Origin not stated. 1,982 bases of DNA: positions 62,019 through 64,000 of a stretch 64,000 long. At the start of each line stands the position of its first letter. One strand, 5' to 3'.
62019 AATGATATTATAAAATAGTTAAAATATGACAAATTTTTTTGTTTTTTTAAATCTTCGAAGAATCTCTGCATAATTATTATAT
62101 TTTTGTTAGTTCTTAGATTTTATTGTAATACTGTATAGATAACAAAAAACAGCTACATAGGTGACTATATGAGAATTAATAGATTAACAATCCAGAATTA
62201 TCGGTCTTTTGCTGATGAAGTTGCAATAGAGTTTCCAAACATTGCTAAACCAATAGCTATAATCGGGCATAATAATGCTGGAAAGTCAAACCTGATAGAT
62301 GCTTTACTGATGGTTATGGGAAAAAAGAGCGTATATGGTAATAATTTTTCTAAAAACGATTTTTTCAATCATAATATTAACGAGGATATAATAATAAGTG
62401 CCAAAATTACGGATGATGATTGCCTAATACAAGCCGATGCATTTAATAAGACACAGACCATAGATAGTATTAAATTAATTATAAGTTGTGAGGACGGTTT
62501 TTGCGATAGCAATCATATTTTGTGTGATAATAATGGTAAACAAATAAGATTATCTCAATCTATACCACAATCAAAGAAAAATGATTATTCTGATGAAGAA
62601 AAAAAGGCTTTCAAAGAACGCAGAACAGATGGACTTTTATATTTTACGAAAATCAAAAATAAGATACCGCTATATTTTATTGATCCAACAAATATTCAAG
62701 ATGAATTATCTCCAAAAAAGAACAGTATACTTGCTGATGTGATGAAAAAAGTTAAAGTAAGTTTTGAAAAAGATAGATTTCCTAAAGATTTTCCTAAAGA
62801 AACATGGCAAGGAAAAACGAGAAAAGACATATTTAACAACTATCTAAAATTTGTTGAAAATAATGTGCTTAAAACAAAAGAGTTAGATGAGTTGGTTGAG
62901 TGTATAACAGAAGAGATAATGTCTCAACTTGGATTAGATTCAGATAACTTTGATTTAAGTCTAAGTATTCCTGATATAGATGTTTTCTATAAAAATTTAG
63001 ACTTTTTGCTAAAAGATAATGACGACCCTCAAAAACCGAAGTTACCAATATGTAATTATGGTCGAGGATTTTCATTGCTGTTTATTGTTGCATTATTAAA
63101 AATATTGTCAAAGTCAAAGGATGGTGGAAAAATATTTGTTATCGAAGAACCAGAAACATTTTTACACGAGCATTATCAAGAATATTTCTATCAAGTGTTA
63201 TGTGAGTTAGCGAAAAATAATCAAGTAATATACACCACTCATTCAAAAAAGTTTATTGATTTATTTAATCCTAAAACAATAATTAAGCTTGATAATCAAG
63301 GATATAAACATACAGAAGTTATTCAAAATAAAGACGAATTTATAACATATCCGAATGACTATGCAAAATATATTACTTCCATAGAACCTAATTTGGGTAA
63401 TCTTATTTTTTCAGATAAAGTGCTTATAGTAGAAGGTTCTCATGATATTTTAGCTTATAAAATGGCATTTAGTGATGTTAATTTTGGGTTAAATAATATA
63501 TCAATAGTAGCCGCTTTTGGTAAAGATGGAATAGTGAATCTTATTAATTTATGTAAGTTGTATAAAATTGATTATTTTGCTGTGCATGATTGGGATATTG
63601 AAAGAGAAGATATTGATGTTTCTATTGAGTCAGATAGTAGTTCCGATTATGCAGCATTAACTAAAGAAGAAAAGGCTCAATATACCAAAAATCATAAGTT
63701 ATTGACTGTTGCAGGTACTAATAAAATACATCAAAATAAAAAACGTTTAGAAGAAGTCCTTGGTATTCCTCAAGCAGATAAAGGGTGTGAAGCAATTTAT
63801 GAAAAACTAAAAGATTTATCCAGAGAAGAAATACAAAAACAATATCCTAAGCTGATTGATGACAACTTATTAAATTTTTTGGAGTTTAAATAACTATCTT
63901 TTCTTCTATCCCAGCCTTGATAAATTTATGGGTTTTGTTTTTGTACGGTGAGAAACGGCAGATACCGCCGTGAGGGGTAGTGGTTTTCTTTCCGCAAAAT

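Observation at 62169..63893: OLD-family nuclease of GajA-like size: stand-alone class 1 OLD or Gabija with gajB beyond the window?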

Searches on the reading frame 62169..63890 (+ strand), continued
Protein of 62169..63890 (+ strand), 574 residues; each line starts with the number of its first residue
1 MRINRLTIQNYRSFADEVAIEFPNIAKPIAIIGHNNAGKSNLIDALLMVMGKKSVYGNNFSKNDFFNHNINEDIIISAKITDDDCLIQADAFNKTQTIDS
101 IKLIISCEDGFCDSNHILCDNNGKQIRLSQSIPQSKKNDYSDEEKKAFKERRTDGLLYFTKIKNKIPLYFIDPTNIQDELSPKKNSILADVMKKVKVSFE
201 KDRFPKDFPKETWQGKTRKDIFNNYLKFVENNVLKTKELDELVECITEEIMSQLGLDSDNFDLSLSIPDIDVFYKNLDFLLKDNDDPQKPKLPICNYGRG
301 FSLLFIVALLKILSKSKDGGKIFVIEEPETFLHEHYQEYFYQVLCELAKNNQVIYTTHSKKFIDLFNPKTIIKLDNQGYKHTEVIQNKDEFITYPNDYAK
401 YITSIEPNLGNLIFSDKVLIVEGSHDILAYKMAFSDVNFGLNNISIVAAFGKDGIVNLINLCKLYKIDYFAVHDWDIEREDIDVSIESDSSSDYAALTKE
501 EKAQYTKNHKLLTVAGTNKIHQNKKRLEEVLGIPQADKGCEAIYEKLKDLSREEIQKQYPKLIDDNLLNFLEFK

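Call 48: fold_search(model_id=the predicted structure, library=pdb)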
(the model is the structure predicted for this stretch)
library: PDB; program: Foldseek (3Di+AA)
matches with E <= 10: 1272; with E <= 0.001: 198
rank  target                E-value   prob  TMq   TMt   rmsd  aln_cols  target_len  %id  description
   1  6p74                  1.5e-32  1.00  0.65  0.72   6.7       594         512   22  OLD nuclease from Thermus Scotoductus (released 2020-01-29)
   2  8u7i_A                5.0e-21  1.00  0.58  0.54   8.8       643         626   17  Structure of the phage immune evasion protein Gad1 bound to the Gabija GajAB complex (released 2023-11-22)
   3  8x5i_B                2.1e-19  1.00  0.59  0.60   8.4       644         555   16  Structure of ATP/Mg2+ bound Gabija GajA (released 2024-02-28)
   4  8x5i_D                3.5e-19  1.00  0.61  0.62   8.5       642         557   15  Structure of ATP/Mg2+ bound Gabija GajA (released 2024-02-28)
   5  8sm3_A                2.5e-18  1.00  0.53  0.56   9.7       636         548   16  Structure of Bacillus cereus VD045 Gabija GajA-GajB Complex (released 2023-11-22)
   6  9lp9_B                3.2e-15  1.00  0.46  0.37   8.8       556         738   16  The cryo-EM structure of retron Eco8 in a standby state (released 2025-11-19)
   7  9lpa_B                3.6e-15  1.00  0.45  0.36  12.5       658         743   14  The cryo-EM structure of retron Eco8 in an active state (released 2025-11-19)
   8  8tjy_A                8.3e-15  1.00  0.49  0.58  10.7       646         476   14  Structure of Gabija AB complex (released 2024-04-24)
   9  8x5i_C                1.2e-14  1.00  0.52  0.62   9.3       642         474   13  Structure of ATP/Mg2+ bound Gabija GajA (released 2024-02-28)
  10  9x94_F                5.4e-14  1.00  0.45  0.36   8.6       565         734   15  Apo Retron-Eco8 complex (released 2026-03-18)
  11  9x9b_B                1.8e-13  1.00  0.46  0.36   9.6       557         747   15  Retron-Eco8 complex with ATP-Mg2+ (released 2026-03-04)
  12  8jqb_A                2.0e-13  1.00  0.49  0.58  10.1       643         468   13  Structure of Gabija GajA-GajB 4:4 Complex (released 2024-02-28)
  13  8x5i_A                2.0e-13  1.00  0.48  0.56  11.1       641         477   12  Structure of ATP/Mg2+ bound Gabija GajA (released 2024-02-28)
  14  8j4t_A                3.0e-13  1.00  0.46  0.55  10.2       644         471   13  GajA-GajB complex (released 2024-02-21)
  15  9x94_J                4.1e-13  1.00  0.45  0.36  10.1       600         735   16  Apo Retron-Eco8 complex (released 2026-03-18)
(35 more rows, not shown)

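Call 52: find_encoding_contigs(protein=P0001, flank=10000, max_places=8)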
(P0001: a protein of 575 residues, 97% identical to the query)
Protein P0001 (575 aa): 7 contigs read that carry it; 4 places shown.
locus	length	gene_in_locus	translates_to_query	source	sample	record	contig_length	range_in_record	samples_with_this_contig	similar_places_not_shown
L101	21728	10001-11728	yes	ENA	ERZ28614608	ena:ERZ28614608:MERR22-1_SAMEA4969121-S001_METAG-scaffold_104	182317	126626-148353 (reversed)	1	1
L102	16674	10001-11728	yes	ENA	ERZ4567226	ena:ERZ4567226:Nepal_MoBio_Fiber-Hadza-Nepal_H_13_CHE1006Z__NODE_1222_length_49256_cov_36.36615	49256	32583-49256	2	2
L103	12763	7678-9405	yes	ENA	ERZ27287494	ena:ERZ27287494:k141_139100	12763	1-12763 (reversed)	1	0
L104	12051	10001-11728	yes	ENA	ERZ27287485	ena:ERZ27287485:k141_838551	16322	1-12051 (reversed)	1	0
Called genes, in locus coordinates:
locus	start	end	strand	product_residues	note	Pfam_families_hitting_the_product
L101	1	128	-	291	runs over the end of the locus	-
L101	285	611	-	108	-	PF12599:DUF3768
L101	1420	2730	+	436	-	PF13173:AAA_14, PF13635:DUF4143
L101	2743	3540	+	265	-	-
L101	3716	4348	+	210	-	PF10544:T5orf172, PF13455:MUG113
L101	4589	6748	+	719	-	PF13588:HSDR_N_2, PF02384:N6_Mtase, PF01170:UPF0020, PF07669:Eco57I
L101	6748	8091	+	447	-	PF01420:Methylase_S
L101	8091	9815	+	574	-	PF00005:ABC_tran (faint), PF02463:SMC_N, PF13175:AAA_15, PF13304:AAA_21, PF13175:AAA_15 (weak)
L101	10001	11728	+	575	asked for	PF02463:SMC_N, PF11398:DUF2813 (faint), PF13175:AAA_15, PF13476:AAA_23, PF13514:AAA_27 (weak), PF13304:AAA_21, PF20469:OLD-like_TOPRIM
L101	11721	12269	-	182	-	PF20172:DUF6538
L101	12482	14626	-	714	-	-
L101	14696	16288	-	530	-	PF00239:Resolvase, PF07508:Recombinase, PF13408:Zn_ribbon_recom (faint)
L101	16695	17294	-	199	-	PF00239:Resolvase, PF02796:HTH_7 (faint)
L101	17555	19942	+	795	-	PF03797:Autotransporter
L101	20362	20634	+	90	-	-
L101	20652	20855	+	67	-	-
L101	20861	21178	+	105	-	PF12599:DUF3768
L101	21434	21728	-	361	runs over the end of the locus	PF02661:Fic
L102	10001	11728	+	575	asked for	PF02463:SMC_N, PF11398:DUF2813 (faint), PF13175:AAA_15, PF13476:AAA_23, PF13514:AAA_27 (weak), PF13304:AAA_21, PF20469:OLD-like_TOPRIM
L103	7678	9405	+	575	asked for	PF02463:SMC_N, PF11398:DUF2813 (faint), PF13175:AAA_15, PF13476:AAA_23, PF13514:AAA_27 (weak), PF13304:AAA_21, PF20469:OLD-like_TOPRIM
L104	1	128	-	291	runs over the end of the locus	-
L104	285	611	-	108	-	PF12599:DUF3768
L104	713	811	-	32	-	-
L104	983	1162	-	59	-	-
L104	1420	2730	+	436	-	PF13173:AAA_14, PF13635:DUF4143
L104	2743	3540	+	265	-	-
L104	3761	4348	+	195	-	PF10544:T5orf172, PF13455:MUG113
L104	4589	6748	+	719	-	PF13588:HSDR_N_2, PF02384:N6_Mtase, PF01170:UPF0020, PF07669:Eco57I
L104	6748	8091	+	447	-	PF01420:Methylase_S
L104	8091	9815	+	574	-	PF00005:ABC_tran (faint), PF02463:SMC_N, PF13175:AAA_15, PF13304:AAA_21, PF13175:AAA_15 (weak)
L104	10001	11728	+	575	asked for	PF02463:SMC_N, PF11398:DUF2813 (faint), PF13175:AAA_15, PF13476:AAA_23, PF13514:AAA_27 (weak), PF13304:AAA_21, PF20469:OLD-like_TOPRIM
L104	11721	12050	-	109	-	?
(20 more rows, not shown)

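Call 56: search_dna_similar(query=window:62169-63890:+, collection=phages, mode=protein, max_rows=15)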
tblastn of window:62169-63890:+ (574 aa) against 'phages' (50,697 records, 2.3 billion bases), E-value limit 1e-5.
Records with a match: 1; places in all: 1; records where one place covers at least 80% of the query: 0.
Best place of each record, by identity: <60% 1.
By first word of the organism name: Vibrio 1.
By host as written in the record: Vibrio parahaemolyticus MAVP-71 1.
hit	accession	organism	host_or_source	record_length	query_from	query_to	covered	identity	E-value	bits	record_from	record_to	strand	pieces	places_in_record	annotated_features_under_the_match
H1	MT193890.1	Vibrio phage vB_Vipa71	Vibrio parahaemolyticus MAVP-71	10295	291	474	32%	25.4%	9e-6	55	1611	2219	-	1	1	ATP-dependent endonuclease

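Call 64: search_protein_families(library=pfam, proteins=[L101:8091-9812:+, L101:12485-14626:-], max_evalue=1)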
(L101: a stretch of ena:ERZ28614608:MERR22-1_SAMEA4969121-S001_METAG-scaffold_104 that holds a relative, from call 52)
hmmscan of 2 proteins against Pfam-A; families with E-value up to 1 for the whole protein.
L101:8091-9812:+ (574 aa): 13 families
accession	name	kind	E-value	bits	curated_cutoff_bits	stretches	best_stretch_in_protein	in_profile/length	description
PF13304.12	AAA_21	-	1.8e-16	61.5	27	1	28-338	2-302/304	AAA domain, putative AbiEii toxin, Type IV TA system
PF13175.12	AAA_15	-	1.5e-14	54.8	32.1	2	1-186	1-109/374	AAA ATPase domain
PF02463.25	SMC_N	-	2.1e-14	54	40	1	4-348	3-210/220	RecF/RecN/SMC N terminal domain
PF00005.33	ABC_tran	-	1.7e-05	25.9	25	1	15-55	2-38/137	ABC transporter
PF20469.4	OLD-like_TOPRIM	-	0.00023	22.1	23.2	1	390-451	4-67/67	Overcoming lysogenization defect protein-like, TOPRIM domain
PF13476.12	AAA_23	-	0.00029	22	27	1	8-96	4-98/201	AAA domain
PF13514.12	AAA_27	-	0.0055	16.8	22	1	1-46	1-47/206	AAA domain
PF01751.28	Toprim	-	0.0084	16.7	23.1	1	392-462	2-77/96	Toprim domain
PF13555.12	AAA_29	-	0.01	16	27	1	16-42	14-39/61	P-loop containing region of AAA domain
PF13662.12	Toprim_4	-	0.013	16.2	25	1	392-465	3-74/85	Toprim domain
PF20720.3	nSTAND3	-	0.022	14.9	27.2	1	23-138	15-121/155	Novel STAND NTPase 3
PF11398.14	DUF2813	-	0.056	13.2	21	1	1-58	1-55/372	Protein of unknown function (DUF2813)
PF01078.27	Mg_chelatase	-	0.16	11.8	20.3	1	29-71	26-65/207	Magnesium chelatase, subunit ChlI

L101:12485-14626:- (714 aa): 3 families
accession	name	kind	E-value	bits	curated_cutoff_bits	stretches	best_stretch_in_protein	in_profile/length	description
PF13589.12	HATPase_c_3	-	0.015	15.8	25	1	59-163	18-125/137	Histidine kinase-, DNA gyrase B-, and HSP90-like ATPase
PF02518.31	HATPase_c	-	0.025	15.5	26.4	1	50-110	14-72/111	Histidine kinase-, DNA gyrase B-, and HSP90-like ATPase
PF08533.16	Glyco_hydro_42C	-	0.076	13.2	21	1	132-152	8-28/58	Beta-galactosidase C-terminal domain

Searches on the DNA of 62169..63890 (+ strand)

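Call 33: search_rna_families(source=L001, start=6500, end=10237, threshold=evalue, max_evalue=1)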
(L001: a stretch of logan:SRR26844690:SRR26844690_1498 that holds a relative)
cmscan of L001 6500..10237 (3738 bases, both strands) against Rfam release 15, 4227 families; matches with E-value up to 1: 2.
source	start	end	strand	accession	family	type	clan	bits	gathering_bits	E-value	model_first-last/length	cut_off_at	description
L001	7322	7400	+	RF00686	mir-338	Gene; miRNA;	-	23.5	57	0.26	1-69/69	no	mir-338 microRNA precursor family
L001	6571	6649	+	RF01185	snR75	Gene; snRNA; snoRNA; CD-box;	CL00045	20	40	0.46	1-88/88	no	Small nucleolar RNA snR75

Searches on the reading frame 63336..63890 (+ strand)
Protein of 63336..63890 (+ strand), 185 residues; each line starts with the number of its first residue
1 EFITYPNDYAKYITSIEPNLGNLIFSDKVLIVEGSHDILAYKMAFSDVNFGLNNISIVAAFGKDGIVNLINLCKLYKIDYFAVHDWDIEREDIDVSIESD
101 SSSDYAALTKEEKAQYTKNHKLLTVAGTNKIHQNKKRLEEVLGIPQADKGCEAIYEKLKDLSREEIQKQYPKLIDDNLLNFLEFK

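Call 55: search_protein_families(library=padloc, proteins=[window:63336-63890:+], max_evalue=0.01)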
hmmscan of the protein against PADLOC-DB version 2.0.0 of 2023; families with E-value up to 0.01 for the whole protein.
window:63336-63890:+ (185 aa): 6 families
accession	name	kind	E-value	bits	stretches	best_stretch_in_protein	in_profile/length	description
PDLC02358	Old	-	4e-09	33.8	1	16-140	375-505/578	Old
PDLC00085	GajA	-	1.1e-08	32.4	1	10-161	362-511/580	AAA ATPase domain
PDLC00087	GajA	-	6.6e-06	24.1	1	24-140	13-113/211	AAA ATPase domain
PDLC00066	GajA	-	2.5e-05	21.1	1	22-118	367-464/567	AAA ATPase domain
PDLC00065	GajA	-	3.9e-05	20.6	1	19-133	436-549/670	AAA ATPase domain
PDLC00094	GajA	-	0.0041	13.6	1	6-159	372-528/569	AAA ATPase domain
